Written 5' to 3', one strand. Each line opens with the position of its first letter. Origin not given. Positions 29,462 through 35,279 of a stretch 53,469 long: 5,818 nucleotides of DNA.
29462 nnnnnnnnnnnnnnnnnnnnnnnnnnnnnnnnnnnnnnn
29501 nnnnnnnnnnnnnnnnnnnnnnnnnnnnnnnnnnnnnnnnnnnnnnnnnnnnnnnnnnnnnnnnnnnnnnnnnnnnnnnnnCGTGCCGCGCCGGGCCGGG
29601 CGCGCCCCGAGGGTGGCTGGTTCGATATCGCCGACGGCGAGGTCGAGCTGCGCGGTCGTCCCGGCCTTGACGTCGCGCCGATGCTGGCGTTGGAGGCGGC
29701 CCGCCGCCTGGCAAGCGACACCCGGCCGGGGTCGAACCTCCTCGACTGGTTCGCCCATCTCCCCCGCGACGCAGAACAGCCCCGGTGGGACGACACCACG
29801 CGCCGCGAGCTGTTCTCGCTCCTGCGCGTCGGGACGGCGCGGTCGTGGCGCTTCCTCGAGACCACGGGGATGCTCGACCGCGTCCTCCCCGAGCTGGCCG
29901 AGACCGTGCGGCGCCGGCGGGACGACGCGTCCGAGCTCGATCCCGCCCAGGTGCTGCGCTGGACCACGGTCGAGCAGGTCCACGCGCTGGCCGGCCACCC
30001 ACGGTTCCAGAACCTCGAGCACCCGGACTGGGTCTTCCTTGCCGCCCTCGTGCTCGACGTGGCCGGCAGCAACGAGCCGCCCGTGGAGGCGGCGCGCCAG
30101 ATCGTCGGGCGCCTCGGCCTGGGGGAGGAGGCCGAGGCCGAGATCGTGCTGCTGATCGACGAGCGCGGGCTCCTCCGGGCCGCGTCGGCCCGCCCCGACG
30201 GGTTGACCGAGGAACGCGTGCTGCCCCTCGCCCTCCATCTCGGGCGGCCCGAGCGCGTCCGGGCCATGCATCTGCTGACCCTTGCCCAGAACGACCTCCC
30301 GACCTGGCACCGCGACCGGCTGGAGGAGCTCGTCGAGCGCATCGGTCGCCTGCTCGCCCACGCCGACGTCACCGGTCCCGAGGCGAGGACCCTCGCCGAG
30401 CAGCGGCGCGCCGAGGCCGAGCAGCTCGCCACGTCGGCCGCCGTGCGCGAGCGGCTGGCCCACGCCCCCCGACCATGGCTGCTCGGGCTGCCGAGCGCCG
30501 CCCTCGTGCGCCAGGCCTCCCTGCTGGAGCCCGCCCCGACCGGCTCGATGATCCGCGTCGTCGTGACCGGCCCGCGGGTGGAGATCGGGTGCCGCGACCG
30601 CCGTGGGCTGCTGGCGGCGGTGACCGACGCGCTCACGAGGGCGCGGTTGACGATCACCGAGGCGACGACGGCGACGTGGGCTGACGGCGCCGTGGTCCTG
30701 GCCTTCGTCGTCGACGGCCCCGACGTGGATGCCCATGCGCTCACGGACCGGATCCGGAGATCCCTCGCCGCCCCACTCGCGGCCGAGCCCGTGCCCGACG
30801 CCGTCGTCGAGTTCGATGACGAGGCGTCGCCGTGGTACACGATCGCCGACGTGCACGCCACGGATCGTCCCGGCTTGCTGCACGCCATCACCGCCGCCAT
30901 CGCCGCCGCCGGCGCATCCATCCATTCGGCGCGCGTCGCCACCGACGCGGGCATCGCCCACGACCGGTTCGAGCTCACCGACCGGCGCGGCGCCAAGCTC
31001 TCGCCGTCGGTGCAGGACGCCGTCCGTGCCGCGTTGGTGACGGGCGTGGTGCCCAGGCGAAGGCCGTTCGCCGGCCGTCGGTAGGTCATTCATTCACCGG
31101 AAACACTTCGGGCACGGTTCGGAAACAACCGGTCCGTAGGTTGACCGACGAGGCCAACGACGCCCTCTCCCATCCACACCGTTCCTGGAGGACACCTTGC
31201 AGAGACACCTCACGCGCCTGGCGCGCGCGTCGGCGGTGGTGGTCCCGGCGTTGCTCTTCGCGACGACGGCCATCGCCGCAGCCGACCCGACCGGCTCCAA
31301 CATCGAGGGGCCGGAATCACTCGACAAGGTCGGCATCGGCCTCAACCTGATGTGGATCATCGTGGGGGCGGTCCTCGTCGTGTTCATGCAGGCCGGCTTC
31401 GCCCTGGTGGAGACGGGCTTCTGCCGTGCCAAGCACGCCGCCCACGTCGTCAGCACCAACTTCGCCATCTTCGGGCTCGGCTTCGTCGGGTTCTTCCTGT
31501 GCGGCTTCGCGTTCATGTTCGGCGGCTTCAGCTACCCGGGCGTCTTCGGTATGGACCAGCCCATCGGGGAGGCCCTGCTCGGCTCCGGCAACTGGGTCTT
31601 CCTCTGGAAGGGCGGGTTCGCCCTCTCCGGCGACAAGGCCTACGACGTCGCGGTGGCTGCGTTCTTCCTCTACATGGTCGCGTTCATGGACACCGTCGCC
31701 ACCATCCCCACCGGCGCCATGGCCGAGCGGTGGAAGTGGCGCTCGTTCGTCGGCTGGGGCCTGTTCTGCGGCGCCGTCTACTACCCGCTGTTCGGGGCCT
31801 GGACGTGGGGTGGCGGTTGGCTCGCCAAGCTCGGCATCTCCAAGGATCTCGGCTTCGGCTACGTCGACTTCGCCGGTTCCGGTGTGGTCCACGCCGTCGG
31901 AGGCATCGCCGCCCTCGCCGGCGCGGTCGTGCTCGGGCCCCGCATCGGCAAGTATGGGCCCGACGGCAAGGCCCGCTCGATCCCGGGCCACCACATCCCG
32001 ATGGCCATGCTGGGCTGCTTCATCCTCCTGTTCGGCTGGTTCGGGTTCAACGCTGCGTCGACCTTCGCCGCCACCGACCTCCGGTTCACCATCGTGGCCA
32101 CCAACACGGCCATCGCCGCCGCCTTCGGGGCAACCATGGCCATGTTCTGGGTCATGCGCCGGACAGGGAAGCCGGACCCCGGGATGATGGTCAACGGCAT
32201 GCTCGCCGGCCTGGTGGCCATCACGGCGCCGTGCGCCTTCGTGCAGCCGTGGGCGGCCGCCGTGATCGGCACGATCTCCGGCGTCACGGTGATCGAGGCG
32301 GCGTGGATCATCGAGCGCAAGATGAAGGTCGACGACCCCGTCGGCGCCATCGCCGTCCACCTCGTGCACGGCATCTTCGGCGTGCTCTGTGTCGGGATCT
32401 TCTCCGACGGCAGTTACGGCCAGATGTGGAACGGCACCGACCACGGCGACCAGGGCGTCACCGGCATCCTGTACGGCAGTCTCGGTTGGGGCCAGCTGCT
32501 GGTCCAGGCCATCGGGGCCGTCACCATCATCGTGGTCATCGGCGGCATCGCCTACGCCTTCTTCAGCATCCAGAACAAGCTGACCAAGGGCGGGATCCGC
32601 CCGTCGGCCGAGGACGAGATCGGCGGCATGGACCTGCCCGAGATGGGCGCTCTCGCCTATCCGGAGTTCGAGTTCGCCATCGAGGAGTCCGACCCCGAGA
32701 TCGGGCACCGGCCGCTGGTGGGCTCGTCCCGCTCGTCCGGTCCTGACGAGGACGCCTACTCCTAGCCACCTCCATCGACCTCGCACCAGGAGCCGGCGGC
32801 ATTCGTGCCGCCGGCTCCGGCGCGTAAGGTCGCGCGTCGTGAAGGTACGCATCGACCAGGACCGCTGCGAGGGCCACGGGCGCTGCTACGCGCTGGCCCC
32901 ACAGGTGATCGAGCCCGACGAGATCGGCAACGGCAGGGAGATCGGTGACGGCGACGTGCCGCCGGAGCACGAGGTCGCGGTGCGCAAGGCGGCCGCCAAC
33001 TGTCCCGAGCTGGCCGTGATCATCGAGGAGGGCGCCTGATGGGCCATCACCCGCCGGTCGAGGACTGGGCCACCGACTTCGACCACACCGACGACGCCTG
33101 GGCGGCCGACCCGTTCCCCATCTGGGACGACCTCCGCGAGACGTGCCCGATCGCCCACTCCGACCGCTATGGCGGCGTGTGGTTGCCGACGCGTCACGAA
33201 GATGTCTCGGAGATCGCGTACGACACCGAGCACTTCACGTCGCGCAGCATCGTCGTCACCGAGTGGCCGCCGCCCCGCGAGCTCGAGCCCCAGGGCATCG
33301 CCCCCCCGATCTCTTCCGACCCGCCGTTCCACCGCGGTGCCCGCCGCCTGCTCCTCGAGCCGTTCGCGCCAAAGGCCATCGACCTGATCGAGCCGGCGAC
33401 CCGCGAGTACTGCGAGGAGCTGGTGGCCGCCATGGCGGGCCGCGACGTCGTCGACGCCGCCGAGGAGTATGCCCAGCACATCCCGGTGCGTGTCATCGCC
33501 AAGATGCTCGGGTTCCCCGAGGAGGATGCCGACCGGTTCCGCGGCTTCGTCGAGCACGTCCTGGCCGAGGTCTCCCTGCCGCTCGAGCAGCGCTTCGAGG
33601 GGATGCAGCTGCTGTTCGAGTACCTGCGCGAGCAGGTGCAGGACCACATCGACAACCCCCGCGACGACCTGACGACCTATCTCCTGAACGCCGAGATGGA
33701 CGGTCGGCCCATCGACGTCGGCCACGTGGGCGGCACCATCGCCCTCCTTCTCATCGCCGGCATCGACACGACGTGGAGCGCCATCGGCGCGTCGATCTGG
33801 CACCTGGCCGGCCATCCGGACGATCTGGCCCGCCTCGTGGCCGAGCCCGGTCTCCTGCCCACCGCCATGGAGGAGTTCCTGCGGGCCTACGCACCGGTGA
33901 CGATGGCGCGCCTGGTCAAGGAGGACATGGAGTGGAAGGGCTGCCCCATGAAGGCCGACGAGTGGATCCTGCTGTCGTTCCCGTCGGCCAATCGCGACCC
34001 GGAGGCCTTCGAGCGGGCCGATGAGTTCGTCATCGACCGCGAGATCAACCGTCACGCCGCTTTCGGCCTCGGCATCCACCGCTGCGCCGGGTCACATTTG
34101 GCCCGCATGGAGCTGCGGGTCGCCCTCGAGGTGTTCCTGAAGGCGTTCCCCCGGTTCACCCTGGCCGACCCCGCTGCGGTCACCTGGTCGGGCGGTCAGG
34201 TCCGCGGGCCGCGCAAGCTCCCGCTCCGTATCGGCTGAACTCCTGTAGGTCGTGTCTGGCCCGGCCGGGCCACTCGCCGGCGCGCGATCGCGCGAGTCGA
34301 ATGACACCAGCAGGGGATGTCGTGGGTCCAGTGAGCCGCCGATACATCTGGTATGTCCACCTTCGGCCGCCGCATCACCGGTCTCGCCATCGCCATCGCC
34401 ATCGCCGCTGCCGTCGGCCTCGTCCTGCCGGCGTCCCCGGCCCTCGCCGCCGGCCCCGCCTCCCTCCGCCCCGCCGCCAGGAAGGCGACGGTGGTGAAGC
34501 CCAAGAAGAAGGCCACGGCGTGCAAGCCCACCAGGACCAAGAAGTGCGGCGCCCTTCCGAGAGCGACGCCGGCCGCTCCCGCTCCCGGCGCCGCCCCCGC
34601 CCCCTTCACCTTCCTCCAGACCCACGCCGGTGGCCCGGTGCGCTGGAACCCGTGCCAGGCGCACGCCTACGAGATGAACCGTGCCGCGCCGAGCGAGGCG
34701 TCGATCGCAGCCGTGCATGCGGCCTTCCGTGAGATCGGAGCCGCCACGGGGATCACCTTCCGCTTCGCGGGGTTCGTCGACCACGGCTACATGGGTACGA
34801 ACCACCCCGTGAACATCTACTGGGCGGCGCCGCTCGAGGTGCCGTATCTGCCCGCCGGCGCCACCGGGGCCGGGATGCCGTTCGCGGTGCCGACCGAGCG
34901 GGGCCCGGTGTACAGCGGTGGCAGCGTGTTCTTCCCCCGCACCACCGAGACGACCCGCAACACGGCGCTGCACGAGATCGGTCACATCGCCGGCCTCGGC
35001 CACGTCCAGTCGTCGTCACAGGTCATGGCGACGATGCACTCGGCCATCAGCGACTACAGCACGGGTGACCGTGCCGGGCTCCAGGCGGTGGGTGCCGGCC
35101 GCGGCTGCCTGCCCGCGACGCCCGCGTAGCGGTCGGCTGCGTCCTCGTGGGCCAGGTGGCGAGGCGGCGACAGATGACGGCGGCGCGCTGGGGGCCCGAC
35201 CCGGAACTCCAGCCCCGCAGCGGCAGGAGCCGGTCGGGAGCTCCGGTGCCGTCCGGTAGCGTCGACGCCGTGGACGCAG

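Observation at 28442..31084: Kef-type cation/proton antiporter fused to a catalytically dead GlnD-like sensor (two ACT domains), sitting where glnK-glnD normally accompany amt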

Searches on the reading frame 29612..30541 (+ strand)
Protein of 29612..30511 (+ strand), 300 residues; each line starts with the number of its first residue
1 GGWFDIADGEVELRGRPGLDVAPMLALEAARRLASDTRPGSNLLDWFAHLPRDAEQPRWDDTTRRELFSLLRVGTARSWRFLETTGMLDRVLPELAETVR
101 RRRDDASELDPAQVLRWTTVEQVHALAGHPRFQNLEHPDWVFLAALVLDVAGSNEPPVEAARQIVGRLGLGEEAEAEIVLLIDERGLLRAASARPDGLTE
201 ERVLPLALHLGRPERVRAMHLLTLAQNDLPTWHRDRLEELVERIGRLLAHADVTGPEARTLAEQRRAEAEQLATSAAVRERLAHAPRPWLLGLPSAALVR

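Call 40: search_protein_families(library=ncbifam, proteins=[window:29612-30511:+], max_evalue=1)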
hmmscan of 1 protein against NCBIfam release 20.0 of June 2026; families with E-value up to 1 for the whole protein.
window:29612-30511:+ (300 aa): 1 family
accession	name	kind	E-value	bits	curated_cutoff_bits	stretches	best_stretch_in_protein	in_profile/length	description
TIGR01693.1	UTase_glnD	equivalog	5.4e-06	24.9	519.4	1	7-276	320-615/850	[protein-PII] uridylyltransferase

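Call 71: predict_structure(alignment_id=A2)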
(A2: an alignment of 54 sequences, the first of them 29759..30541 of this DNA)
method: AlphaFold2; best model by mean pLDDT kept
length: 261 residues; sequences in the alignment: 54
mean_pLDDT: 87.5   pTM: 0.80
mean pLDDT of the five models: 87.5, 87.1, 86.7, 86.0, 83.3
residues with pLDDT >= 90: 150; 70-90: 87; 50-70: 19; < 50: 5
segments of 3 or more residues with pLDDT < 50: 1-4
pLDDT, mean of each block of 10 residues (from residue 1): 55 90 88 87 87 77 71 95 96 95 81 91 95 95 91 89 95 92 95 94 72 92 94 90 91 77 58
secondary structure, 60 per line:
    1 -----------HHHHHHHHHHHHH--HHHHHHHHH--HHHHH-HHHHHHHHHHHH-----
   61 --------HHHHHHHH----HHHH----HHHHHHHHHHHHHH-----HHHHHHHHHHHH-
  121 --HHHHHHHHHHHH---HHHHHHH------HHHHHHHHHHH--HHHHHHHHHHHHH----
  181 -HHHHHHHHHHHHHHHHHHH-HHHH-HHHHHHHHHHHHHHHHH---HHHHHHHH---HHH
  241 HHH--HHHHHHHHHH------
elements in order: H12-24 H27-35 H38-42 H44-55 H69-76 H81-84 H89-102 H108-119 H123-134 H138-144 H151-161 H164-176 H182-200 H202-205 H207-223 H227-234 H238-243 H246-255

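Call 74: fold_search(model_id=the predicted structure, library=pdb)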
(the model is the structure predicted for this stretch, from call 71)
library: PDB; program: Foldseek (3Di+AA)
matches with E <= 10: 121; with E <= 0.001: 0
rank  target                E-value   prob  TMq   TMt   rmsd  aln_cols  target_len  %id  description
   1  3wfp_B                3.6e-03  1.00  0.51  0.32   4.1       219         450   18  tRNA processing enzyme (apo form 2) (released 2014-01-01)
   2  3wfr_G                6.0e-03  1.00  0.48  0.30   4.9       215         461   19  tRNA processing enzyme complex 2 (released 2014-01-01)
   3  3wfr_H                6.2e-03  1.00  0.55  0.34   6.2       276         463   14  tRNA processing enzyme complex 2 (released 2014-01-01)
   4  3wfs_D                7.1e-03  1.00  0.49  0.31   6.2       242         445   18  tRNA processing enzyme complex 3 (released 2014-01-01)
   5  3wfq_F                7.7e-03  1.00  0.51  0.33   5.8       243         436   16  tRNA processing enzyme complex 1 (released 2014-01-01)
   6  3wfp_A                1.0e-02  1.00  0.48  0.30   4.6       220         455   19  tRNA processing enzyme (apo form 2) (released 2014-01-01)
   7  3wfp_E                1.1e-02  1.00  0.49  0.33   4.5       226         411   17  tRNA processing enzyme (apo form 2) (released 2014-01-01)
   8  3wfs_C                1.1e-02  1.00  0.49  0.32   6.2       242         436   18  tRNA processing enzyme complex 3 (released 2014-01-01)
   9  3wfr_E                1.2e-02  1.00  0.50  0.32   5.6       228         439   18  tRNA processing enzyme complex 2 (released 2014-01-01)
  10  3wfp_C                1.4e-02  1.00  0.49  0.33   4.4       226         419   17  tRNA processing enzyme (apo form 2) (released 2014-01-01)
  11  3wfr_F                1.4e-02  1.00  0.48  0.31   5.8       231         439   17  tRNA processing enzyme complex 2 (released 2014-01-01)
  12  3wfo_C                1.5e-02  1.00  0.47  0.31   5.0       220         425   19  tRNA processing enzyme (apo form 1) (released 2014-01-01)
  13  3wfo_A                1.5e-02  1.00  0.49  0.32   4.5       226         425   17  tRNA processing enzyme (apo form 1) (released 2014-01-01)
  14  3wfq_E                1.9e-02  1.00  0.50  0.32   4.6       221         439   17  tRNA processing enzyme complex 1 (released 2014-01-01)
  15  3wfq_H                2.1e-02  1.00  0.48  0.31   6.1       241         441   16  tRNA processing enzyme complex 1 (released 2014-01-01)
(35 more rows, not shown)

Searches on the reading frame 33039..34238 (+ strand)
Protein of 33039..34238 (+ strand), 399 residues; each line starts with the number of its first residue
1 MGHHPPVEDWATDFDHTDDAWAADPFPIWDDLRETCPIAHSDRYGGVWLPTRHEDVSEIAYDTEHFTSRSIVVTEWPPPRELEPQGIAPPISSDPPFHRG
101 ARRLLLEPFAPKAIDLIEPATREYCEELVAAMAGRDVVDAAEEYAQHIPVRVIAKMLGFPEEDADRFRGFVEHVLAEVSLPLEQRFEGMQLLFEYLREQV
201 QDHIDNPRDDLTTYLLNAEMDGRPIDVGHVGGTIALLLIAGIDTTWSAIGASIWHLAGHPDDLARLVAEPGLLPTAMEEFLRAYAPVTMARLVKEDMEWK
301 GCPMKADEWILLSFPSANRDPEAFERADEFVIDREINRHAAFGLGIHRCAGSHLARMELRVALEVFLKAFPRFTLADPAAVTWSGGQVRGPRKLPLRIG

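Call 8: search_protein_families(library=pfam, proteins=[window:33039-34238:+], max_evalue=0.001)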
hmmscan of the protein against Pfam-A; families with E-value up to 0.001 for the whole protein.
window:33039-34238:+ (399 aa): 1 family
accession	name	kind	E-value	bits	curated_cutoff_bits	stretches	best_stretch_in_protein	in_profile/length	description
PF00067.27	p450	-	1.2e-21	77.5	22.8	1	186-370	217-432/462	Cytochrome P450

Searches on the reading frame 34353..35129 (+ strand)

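Call 8: search_protein_families(library=pfam, proteins=[window:34353-35129:+], max_evalue=0.001)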
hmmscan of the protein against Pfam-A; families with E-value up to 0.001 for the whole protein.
window:34353-35129:+ (258 aa): 1 family
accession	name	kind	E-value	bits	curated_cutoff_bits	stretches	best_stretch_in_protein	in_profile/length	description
PF00413.30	Peptidase_M10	-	7.1e-06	26.4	24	1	203-240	110-151/159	Matrixin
